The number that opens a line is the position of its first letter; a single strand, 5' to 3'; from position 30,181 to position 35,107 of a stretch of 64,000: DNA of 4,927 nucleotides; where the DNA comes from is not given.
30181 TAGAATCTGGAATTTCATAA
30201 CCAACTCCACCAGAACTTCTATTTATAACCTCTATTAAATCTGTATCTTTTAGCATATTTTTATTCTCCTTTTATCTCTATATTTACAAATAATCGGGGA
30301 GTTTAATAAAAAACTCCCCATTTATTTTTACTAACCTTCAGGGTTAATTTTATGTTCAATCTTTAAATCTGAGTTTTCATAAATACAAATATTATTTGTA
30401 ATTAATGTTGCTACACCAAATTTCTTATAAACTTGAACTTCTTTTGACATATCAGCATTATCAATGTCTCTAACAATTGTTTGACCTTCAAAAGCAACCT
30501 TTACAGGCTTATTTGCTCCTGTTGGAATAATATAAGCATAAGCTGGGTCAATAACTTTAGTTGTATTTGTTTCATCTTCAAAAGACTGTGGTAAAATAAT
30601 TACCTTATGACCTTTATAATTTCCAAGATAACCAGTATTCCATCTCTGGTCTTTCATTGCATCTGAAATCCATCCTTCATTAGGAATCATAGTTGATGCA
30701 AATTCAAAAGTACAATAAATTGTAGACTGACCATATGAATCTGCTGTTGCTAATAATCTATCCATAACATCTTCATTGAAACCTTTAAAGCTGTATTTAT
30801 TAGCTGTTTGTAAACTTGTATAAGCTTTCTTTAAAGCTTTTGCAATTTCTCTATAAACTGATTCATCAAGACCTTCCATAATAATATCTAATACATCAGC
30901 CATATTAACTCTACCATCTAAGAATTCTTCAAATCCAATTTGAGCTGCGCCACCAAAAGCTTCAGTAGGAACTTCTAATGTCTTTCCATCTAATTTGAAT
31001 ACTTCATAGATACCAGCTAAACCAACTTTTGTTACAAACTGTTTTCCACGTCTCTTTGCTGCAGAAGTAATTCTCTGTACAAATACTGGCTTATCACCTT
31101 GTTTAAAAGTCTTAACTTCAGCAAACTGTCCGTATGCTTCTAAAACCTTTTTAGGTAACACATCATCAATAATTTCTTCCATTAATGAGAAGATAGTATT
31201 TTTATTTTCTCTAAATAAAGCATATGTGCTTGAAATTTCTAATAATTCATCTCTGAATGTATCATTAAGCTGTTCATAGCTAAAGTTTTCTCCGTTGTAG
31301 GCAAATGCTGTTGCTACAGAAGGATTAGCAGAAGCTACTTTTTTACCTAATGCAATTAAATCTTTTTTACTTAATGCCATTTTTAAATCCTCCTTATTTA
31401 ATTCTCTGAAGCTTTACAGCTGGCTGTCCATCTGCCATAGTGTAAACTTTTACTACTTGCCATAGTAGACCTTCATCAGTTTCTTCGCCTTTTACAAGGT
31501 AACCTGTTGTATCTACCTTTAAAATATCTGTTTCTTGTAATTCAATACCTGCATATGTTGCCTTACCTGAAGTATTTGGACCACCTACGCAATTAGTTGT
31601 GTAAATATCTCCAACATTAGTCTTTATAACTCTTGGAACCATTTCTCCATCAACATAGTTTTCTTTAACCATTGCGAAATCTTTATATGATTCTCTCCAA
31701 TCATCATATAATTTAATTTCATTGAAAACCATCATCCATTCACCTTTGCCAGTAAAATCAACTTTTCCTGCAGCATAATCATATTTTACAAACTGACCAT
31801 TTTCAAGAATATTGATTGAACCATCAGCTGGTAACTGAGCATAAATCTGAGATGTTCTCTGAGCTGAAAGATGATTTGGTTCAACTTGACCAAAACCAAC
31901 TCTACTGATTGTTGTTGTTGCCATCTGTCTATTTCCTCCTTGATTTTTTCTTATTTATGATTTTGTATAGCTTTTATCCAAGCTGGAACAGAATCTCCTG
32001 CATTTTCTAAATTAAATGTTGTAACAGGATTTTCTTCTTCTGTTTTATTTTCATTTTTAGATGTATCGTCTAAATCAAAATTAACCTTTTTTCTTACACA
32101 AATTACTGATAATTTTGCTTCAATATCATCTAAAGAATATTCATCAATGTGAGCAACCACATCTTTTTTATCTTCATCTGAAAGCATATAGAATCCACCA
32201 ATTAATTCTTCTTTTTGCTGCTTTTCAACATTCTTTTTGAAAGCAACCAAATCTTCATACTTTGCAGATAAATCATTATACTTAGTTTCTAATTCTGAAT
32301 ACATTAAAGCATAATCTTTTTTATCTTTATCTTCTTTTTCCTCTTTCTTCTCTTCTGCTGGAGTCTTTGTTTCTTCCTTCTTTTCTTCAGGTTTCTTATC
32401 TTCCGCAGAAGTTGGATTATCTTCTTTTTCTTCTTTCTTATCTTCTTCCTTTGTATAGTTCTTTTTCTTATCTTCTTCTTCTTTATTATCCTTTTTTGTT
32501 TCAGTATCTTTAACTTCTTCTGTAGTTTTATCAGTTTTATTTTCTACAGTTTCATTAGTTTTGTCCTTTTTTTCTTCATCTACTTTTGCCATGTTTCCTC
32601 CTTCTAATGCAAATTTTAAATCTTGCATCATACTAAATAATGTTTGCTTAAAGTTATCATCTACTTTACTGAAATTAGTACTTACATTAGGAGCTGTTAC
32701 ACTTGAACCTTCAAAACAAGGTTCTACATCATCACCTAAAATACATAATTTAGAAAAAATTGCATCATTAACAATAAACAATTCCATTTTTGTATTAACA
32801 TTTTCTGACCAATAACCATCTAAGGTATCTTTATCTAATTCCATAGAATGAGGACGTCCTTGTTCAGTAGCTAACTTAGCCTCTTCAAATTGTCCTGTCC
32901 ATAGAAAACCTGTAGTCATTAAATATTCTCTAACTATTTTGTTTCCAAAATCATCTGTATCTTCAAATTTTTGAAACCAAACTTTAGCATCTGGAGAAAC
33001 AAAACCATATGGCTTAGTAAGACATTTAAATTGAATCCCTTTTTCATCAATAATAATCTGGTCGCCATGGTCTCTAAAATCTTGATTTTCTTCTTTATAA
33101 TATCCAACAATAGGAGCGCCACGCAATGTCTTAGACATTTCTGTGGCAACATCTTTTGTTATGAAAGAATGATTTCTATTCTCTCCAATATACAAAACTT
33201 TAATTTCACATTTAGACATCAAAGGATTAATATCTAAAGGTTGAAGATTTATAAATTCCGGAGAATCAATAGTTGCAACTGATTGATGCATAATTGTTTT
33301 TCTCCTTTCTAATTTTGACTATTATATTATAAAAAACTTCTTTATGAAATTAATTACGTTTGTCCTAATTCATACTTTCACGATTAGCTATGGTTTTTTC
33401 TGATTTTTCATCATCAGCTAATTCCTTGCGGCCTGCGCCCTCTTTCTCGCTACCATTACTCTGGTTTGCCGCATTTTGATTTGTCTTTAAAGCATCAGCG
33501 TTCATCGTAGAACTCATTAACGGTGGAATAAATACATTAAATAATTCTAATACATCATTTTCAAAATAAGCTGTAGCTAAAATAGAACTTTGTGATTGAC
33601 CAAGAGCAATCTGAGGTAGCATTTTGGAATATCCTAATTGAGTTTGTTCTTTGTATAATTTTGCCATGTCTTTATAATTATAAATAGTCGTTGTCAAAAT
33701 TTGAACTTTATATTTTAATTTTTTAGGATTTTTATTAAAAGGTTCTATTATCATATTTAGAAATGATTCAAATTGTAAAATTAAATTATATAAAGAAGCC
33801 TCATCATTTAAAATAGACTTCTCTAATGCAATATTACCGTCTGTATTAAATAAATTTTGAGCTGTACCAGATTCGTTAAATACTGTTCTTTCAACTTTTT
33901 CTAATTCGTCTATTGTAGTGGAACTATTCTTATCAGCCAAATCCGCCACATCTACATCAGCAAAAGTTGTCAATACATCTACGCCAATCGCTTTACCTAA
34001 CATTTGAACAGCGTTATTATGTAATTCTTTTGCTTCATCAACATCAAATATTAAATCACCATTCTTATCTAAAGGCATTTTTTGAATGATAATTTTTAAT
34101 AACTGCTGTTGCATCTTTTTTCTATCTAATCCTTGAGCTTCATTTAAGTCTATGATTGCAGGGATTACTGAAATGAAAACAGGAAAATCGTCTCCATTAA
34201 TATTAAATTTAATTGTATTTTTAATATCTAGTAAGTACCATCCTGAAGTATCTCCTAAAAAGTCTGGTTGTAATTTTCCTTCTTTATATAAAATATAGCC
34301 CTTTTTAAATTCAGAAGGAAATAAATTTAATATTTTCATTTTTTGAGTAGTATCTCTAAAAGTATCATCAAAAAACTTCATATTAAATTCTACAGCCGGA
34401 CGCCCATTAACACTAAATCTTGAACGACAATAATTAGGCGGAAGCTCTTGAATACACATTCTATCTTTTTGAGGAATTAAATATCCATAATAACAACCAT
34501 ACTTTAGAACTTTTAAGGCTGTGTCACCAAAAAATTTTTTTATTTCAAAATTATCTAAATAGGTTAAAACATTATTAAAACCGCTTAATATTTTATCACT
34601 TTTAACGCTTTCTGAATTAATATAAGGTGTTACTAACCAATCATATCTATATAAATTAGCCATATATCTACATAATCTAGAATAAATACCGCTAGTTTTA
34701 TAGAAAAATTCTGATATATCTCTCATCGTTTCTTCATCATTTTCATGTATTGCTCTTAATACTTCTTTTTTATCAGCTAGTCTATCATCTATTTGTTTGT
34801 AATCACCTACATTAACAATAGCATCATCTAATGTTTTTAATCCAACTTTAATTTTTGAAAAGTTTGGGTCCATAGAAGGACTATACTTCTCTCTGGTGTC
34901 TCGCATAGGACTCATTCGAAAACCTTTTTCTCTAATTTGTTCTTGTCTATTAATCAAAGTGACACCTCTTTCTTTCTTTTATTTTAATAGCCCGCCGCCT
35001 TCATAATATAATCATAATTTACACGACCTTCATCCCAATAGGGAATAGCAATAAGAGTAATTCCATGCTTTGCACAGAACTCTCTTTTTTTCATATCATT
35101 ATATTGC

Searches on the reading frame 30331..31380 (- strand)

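Call 16: search_protein_families(library=phrogs, proteins=[window:30331-31380:-], max_evalue=0.001)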
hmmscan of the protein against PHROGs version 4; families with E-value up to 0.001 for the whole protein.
window:30331-31380:- (349 aa): 4 families
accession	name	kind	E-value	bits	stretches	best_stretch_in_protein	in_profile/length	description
phrog_4088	-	unknown function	5.2e-67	227.5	1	6-336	5-331/332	-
phrog_22779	-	unknown function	2.1e-08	35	1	152-324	14-192/205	-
phrog_27131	-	unknown function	2.7e-06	28.6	1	24-100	15-95/119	-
phrog_16565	-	unknown function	7.1e-05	23.2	1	182-326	159-301/312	-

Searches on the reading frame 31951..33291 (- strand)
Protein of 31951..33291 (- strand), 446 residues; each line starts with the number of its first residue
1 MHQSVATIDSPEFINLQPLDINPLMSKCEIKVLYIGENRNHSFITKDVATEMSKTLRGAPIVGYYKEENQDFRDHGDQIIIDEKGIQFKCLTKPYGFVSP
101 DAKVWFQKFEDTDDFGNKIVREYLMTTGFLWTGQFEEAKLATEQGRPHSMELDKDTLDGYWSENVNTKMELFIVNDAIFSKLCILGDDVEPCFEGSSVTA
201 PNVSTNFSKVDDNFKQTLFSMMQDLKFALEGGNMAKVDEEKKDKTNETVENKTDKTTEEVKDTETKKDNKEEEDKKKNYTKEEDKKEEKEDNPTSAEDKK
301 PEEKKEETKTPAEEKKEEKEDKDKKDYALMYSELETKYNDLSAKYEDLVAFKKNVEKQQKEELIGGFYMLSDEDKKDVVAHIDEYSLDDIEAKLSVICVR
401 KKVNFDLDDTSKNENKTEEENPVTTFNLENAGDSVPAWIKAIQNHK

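Call 16: search_protein_families(library=phrogs, proteins=[window:31951-33291:-], max_evalue=0.001)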
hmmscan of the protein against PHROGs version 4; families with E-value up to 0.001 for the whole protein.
window:31951-33291:- (446 aa): 2 families
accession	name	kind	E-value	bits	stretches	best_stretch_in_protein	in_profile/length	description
phrog_3313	-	unknown function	2.2e-48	166.6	2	17-322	14-303/480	-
phrog_34215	-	unknown function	1.3e-22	80.8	1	17-230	18-215/758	-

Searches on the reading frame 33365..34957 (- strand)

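Call 16: search_protein_families(library=phrogs, proteins=[window:33365-34957:-], max_evalue=0.001)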
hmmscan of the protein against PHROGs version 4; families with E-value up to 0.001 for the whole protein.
window:33365-34957:- (530 aa): 1 family
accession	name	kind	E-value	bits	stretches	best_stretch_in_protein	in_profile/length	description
phrog_2739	-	head and packaging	4.1e-76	257.6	1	64-528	54-495/501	portal protein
